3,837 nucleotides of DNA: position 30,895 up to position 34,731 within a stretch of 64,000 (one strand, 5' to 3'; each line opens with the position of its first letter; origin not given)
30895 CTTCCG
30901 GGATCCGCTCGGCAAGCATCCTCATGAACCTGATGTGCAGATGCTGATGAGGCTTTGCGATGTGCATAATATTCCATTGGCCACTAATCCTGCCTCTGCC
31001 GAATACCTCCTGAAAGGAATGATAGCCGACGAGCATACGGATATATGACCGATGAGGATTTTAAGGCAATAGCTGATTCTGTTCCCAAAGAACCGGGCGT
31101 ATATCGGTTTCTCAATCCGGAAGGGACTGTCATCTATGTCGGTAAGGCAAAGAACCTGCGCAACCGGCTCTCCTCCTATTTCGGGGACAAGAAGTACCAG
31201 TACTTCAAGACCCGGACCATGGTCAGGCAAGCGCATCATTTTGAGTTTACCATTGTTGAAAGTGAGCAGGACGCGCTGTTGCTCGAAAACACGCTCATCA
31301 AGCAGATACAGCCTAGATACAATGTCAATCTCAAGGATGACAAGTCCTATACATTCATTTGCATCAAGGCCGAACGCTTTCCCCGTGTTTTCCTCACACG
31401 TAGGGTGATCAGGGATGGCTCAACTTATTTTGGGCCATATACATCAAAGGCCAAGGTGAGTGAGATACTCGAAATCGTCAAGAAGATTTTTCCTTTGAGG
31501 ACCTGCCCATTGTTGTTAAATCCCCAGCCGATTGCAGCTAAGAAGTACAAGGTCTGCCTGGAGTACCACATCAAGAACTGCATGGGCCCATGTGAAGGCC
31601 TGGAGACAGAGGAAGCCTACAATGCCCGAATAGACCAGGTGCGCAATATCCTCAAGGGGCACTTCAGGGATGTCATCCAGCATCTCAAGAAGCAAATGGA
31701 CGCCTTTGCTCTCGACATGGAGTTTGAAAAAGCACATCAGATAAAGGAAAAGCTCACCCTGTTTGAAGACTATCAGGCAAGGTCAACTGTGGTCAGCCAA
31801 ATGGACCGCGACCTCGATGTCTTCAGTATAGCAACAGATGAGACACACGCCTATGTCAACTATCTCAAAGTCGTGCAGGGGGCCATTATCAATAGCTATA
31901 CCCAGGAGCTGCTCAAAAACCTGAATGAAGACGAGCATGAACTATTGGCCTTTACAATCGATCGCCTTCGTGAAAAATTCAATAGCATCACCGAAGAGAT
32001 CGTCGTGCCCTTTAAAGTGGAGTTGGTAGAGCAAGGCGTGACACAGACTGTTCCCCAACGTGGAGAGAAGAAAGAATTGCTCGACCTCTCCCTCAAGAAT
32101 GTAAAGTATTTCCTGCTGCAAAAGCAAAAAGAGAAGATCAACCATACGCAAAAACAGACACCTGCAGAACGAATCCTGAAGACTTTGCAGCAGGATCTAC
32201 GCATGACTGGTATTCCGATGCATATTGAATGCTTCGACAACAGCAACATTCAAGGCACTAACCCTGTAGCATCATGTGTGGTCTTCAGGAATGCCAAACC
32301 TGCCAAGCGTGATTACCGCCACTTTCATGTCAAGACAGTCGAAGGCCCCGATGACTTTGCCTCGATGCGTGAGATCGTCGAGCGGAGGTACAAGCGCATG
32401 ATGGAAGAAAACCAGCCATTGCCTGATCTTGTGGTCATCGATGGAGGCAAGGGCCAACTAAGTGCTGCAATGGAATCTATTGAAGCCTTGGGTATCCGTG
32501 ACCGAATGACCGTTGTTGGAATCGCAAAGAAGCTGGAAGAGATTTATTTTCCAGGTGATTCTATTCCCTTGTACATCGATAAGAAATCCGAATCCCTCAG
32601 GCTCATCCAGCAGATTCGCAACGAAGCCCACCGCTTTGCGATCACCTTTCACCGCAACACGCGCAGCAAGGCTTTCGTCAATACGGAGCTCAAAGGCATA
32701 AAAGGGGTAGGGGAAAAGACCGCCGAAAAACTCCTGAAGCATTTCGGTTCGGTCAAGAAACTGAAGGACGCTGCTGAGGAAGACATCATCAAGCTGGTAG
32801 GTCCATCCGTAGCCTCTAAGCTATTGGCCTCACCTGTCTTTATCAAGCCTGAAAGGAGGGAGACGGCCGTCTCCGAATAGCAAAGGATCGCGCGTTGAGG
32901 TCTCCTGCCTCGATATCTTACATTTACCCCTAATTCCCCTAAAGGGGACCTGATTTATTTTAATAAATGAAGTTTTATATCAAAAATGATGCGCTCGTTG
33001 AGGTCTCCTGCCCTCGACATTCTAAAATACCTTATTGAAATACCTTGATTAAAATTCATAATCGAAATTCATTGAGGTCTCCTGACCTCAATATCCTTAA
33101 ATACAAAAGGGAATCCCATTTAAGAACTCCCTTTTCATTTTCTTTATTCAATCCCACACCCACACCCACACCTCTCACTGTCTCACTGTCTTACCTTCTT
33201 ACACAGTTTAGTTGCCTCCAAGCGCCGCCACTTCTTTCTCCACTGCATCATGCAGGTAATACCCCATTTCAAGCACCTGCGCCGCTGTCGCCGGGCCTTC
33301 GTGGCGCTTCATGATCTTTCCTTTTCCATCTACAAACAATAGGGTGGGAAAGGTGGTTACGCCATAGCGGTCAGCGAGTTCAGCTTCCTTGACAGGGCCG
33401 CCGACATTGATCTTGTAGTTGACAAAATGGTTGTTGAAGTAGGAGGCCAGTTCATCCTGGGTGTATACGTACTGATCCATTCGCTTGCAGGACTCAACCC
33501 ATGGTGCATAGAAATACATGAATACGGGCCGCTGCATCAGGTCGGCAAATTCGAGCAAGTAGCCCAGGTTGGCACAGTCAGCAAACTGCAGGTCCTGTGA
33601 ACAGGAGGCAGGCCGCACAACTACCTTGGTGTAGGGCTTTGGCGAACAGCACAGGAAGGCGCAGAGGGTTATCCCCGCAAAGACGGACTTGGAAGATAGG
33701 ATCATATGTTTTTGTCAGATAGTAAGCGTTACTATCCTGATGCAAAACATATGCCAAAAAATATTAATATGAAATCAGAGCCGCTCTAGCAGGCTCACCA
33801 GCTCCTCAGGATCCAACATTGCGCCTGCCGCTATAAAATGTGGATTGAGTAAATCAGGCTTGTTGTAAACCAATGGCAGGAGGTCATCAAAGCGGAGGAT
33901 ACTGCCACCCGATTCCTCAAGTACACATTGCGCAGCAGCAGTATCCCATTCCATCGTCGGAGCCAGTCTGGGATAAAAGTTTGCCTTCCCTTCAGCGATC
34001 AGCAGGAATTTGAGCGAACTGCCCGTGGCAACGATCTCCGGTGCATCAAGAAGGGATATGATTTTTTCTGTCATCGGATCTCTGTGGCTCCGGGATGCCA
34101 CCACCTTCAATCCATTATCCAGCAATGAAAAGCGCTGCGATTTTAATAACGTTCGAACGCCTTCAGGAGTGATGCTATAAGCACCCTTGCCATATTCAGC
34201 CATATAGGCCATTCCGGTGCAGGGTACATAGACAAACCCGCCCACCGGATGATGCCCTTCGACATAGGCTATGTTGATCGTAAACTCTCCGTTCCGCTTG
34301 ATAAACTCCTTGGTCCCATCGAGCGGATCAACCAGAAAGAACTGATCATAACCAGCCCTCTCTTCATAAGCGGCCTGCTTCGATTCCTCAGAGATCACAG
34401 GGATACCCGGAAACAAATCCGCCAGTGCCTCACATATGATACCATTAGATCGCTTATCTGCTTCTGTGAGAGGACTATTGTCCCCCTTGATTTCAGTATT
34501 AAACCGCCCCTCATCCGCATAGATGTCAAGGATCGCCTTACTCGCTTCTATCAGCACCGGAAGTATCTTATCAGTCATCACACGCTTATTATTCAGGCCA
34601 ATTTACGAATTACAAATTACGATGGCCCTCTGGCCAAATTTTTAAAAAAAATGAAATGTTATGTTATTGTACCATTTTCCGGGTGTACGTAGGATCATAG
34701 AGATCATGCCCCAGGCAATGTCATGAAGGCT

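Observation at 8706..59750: A mosaic of short tandem repeats (7-, 8-, 9-, 15-, 16-mers) fills at least eleven intergenic regions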

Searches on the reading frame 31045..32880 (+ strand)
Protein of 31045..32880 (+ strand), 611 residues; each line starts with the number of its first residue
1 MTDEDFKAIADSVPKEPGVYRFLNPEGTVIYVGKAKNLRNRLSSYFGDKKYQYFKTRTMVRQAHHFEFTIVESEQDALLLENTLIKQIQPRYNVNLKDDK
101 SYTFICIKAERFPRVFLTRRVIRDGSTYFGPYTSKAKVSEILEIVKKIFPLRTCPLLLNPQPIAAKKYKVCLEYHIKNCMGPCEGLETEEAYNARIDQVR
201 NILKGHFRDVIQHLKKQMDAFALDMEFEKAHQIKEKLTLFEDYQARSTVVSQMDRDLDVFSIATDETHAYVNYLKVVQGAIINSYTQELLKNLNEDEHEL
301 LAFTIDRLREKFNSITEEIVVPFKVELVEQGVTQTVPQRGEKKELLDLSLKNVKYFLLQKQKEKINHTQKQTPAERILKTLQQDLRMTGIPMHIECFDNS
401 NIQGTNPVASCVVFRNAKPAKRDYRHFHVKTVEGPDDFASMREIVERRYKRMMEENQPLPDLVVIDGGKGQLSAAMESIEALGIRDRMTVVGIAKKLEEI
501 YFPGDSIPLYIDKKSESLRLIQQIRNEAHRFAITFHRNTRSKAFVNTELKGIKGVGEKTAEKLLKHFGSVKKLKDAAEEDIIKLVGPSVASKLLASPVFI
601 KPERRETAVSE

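Call 17: search_protein_families(library=ncbifam, proteins=[window:31045-32880:+])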
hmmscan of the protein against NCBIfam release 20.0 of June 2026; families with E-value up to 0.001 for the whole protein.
window:31045-32880:+ (611 aa): 21 families
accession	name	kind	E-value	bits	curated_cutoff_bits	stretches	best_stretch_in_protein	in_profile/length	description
TIGR00194.1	uvrC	equivalog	9.8e-162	539.6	285.45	1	11-579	6-573/574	excinuclease ABC subunit UvrC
NF011263.0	PRK14669.1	equivalog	4.5e-145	484.6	1108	1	11-596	8-601/624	excinuclease ABC subunit C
NF001824.0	PRK00558.1-5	equivalog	8.6e-143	477.1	451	1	4-591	5-638/652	excinuclease ABC subunit UvrC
NF011261.0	PRK14667.1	equivalog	4e-106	355.8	818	1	7-584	7-551/567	excinuclease ABC subunit C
NF011262.0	PRK14668.1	equivalog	2.5e-104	349.7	544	1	1-586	1-564/577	excinuclease ABC subunit C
NF011260.0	PRK14666.1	equivalog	3.1e-99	333.6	649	2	11-326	7-318/698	excinuclease ABC subunit C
NF011264.0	PRK14670.1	equivalog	3.1e-97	326.3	1021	1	11-583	13-573/602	excinuclease ABC subunit C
NF011266.0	PRK14672.1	equivalog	1.2e-96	324.6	1504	2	362-583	425-644/691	excinuclease ABC subunit C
NF005906.0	PRK07883.1-4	equivalog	4e-57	193.8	495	1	9-290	208-484/563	DEDD exonuclease domain-containing protein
NF005907.0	PRK07883.1-5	equivalog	5.4e-47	160.5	454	1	7-247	221-458/584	DEDD exonuclease domain-containing protein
NF005905.0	PRK07883.1-3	equivalog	1.3e-35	123.1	508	1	7-246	217-449/581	DEDD exonuclease domain-containing protein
NF005904.0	PRK07883.1-2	equivalog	5.1e-27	94.4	969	1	8-238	224-450/584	DEDD exonuclease domain-containing protein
NF005903.0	PRK07883.1-1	equivalog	2.2e-21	75.9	1038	1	7-238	239-462/642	DEDD exonuclease domain-containing protein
NF007833.0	PRK10545.1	equivalog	1.2e-20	73.8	367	1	4-200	22-210/289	excinuclease Cho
TIGR01453.1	grpIintron_endo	subfamily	3.1e-06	27.4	56.05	1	18-95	3-88/215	group I intron endonuclease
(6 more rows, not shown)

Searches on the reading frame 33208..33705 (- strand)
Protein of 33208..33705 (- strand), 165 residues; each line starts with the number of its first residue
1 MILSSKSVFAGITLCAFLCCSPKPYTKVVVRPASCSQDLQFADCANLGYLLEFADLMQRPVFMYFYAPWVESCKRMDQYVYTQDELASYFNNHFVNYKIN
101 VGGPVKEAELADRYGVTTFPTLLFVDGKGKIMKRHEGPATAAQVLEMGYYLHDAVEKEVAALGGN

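Call 17: search_protein_families(library=ncbifam, proteins=[window:33208-33705:-])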
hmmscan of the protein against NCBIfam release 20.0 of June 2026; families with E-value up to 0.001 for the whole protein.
window:33208-33705:- (165 aa): 10 families
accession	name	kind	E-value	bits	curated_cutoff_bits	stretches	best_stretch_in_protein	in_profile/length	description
NF045694.1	seleno_TsoB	exception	3.5e-11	41.9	805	1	50-133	466-551/572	rhodanese/DsbD fusion-like selenoprotein TsoB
NF001419.0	PRK00293.1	subfamily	1.3e-09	37.2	330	1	42-134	461-553/574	protein-disulfide reductase DsbD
TIGR01126.1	pdi_dom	equivalog_domain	5.1e-09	36.4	107.2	1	58-146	14-99/105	protein disulfide-isomerase domain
TIGR01068.1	thioredoxin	equivalog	1.8e-08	34.5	96.8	1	58-144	14-93/101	thioredoxin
NF002854.0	PRK03147.1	subfamily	1.8e-07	31.2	170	1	95-146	119-167/176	thiol-disulfide oxidoreductase ResA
TIGR01130.1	ER_PDI_fam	subfamily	5.4e-07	29.5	344.25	1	61-145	21-101/476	protein disulfide-isomerase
NF043050.1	DisulfRedDsbH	equivalog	6e-05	23.2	190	1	55-134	56-144/166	disulfide reductase DsbH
NF041202.1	StoA_CxxC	exception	8.1e-05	22.6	210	1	106-146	119-159/163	endospore biogenesis thiol-disulfide oxidoreductase StoA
NF008229.0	PRK10996.1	equivalog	0.00036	20.3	125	1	58-137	52-124/141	thioredoxin TrxC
TIGR00385.1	dsbE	subfamily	0.00046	19.8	123.15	0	108-142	127-161/173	DsbE family thiol:disulfide interchange protein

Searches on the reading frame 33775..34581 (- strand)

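Call 63: search_protein_families(library=pfam, proteins=[window:33775-34581:-], max_evalue=0.00001)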
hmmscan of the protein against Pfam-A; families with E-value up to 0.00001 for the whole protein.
window:33775-34581:- (268 aa): 1 family
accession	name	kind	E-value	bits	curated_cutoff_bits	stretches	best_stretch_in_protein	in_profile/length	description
PF00459.30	Inositol_P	-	6.7e-43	147.6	27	1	12-245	15-251/271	Inositol monophosphatase family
